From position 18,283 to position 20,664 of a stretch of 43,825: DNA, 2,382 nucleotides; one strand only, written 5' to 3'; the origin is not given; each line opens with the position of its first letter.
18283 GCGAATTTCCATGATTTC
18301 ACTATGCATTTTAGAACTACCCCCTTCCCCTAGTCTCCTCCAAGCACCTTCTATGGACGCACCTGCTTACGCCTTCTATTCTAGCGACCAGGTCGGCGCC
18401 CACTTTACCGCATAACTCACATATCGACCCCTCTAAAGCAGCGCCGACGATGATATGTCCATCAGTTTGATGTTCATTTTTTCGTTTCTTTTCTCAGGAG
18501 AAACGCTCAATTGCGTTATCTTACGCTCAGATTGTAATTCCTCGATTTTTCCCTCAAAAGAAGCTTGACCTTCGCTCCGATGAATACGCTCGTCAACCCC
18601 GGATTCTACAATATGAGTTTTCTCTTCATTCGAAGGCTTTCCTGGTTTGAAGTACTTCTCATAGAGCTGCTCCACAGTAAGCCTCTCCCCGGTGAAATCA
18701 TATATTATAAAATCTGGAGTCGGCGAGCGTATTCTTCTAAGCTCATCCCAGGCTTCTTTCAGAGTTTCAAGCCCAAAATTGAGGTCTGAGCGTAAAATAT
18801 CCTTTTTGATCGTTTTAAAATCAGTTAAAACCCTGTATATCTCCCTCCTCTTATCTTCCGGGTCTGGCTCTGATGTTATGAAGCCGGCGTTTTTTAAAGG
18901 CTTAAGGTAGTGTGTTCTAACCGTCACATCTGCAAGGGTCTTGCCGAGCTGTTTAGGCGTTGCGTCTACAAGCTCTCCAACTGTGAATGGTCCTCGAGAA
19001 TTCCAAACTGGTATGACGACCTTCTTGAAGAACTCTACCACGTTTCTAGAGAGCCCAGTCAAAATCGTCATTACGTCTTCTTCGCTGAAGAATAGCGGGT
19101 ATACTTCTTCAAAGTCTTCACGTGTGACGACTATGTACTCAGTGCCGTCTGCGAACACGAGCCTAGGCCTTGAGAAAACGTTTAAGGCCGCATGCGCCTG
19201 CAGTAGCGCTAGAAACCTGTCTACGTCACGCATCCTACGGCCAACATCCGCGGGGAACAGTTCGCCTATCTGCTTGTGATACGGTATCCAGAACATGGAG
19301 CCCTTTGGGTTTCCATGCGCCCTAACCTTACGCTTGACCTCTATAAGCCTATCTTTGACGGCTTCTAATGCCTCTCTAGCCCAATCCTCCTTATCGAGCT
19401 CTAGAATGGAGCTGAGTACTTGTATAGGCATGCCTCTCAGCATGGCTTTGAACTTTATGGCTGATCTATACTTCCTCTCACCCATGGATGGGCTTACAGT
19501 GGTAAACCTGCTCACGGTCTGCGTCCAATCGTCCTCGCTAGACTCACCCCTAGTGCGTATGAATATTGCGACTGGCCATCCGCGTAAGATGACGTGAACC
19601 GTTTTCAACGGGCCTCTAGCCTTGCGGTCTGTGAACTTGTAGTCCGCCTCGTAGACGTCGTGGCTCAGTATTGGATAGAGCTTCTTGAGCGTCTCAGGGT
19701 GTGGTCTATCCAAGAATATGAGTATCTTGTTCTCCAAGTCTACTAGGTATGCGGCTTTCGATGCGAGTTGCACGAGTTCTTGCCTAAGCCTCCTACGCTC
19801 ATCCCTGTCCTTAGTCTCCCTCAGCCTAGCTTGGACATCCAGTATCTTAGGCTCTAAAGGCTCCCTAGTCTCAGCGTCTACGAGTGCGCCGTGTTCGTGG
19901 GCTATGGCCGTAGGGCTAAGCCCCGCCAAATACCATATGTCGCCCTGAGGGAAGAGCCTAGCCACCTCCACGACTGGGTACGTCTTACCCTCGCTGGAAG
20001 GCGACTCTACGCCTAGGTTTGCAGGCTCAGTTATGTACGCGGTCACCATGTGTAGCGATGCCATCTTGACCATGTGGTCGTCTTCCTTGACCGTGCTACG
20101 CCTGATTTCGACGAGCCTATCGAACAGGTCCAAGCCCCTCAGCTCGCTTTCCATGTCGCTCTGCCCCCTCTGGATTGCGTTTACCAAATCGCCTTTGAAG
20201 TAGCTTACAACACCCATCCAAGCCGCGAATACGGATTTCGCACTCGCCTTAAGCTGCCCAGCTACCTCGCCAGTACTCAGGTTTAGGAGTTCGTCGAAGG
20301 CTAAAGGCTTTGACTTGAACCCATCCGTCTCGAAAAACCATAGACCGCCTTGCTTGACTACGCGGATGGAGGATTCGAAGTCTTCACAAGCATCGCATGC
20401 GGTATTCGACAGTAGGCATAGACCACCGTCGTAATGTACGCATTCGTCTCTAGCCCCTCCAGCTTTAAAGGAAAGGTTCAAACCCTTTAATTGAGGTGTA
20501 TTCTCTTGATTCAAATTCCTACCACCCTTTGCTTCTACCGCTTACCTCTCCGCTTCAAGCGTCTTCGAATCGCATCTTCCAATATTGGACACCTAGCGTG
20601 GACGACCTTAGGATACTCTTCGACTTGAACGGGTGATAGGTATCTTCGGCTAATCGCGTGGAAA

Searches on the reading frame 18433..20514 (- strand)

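Call 4: search_protein_families(library=pfam, proteins=[window:18433-20514:-], max_evalue=0.1)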
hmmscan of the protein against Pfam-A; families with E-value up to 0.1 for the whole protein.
window:18433-20514:- (693 aa): 1 family
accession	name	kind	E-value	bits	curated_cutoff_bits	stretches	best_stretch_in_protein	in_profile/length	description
PF07277.16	SapC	-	0.026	14.5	28.9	1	439-516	4-92/220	SapC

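Call 5: search_protein_families(library=padloc, proteins=[window:18433-20514:-], max_evalue=0.1)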
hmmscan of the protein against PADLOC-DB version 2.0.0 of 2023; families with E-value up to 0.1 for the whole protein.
window:18433-20514:- (693 aa): 1 family
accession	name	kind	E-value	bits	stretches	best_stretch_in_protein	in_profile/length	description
PDLC01853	CARF3--CARF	-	0.044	11.5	1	531-562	170-200/209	-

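Call 6: search_protein_families(library=ncbifam, proteins=[window:18433-20514:-], max_evalue=1)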
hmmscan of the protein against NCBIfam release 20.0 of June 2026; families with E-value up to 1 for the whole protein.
window:18433-20514:- (693 aa): 1 family
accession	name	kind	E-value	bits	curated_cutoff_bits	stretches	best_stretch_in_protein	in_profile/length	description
NF053755.1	MsvR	equivalog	0.013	15.2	220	1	531-565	42-75/236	transcriptional factor MsvR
